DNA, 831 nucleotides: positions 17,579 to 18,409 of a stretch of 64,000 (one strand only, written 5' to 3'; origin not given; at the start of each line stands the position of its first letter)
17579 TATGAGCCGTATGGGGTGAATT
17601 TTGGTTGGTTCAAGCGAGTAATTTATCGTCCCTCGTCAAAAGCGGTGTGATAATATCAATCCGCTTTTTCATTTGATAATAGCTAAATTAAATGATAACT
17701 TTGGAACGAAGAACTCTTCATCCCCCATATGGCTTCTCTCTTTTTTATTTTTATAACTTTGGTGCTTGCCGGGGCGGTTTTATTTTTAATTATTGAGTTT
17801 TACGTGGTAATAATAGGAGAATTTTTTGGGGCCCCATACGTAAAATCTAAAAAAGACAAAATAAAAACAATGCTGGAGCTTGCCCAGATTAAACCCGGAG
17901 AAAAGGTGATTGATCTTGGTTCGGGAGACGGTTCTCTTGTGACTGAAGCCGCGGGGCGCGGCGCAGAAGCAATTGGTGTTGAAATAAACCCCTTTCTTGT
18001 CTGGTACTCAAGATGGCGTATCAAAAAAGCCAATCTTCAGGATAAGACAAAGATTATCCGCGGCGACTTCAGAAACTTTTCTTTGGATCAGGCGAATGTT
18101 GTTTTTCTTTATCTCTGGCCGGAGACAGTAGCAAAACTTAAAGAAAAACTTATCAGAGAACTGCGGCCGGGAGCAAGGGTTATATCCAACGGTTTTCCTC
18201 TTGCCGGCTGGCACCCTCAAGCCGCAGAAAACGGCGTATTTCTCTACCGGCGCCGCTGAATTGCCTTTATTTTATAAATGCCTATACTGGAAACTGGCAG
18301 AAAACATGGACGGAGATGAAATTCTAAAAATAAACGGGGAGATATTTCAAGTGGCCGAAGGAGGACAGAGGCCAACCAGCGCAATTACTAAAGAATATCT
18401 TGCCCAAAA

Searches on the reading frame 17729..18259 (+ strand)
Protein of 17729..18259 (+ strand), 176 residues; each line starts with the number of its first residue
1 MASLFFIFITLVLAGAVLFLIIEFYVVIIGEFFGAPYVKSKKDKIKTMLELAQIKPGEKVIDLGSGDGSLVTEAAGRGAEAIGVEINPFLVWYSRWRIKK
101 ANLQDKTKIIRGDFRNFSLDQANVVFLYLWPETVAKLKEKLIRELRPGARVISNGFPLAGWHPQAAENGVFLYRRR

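Call 40: search_protein_families(library=pfam, proteins=[window:17729-18259:+], max_evalue=0.01)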
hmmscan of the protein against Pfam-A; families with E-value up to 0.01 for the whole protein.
window:17729-18259:+ (176 aa): 13 families
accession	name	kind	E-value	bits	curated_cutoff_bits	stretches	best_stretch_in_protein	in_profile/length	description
PF02353.26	CMAS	-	7.2e-09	35.8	27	1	41-125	47-132/273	Mycolic acid cyclopropane synthetase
PF13847.12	Methyltransf_31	-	1.9e-08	34.6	27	1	54-153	1-109/145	Methyltransferase domain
PF13649.12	Methyltransf_25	-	8.8e-07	30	27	1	60-148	1-96/97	Methyltransferase domain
PF01135.25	PCMT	-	1.9e-06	28.2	20.3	1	44-152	61-170/210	Protein-L-isoaspartate(D-aspartate) O-methyltransferase (PCMT)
PF08123.19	DOT1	-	1.1e-05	25.6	23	1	41-153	27-156/205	Histone methylation protein DOT1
PF02475.24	TRM5-TYW2_MTfase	-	4.2e-05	24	28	1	52-128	32-111/164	TRM5/TYW2 methyltransferase domain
PF00398.26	RrnaAD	-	6.9e-05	22.5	24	1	32-121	7-92/263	Ribosomal RNA adenine dimethylase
PF06325.19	PrmA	-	8.3e-05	22.7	22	1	53-155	158-260/296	Ribosomal protein L11 methyltransferase (PrmA)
PF08241.18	Methyltransf_11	-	0.0004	21.4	21.2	1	62-148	2-90/95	Methyltransferase domain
PF13489.12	Methyltransf_23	-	0.00052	20.2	27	1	49-88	14-54/164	Methyltransferase domain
PF03602.21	Cons_hypoth95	-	0.00084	19.5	24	1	55-121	40-107/182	Conserved hypothetical protein 95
PF07021.18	MetW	-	0.0041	17.2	21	1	52-87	9-45/193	Methionine biosynthesis protein MetW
PF01728.25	FtsJ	-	0.0061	16.9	24.1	1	44-120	8-81/181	FtsJ-like methyltransferase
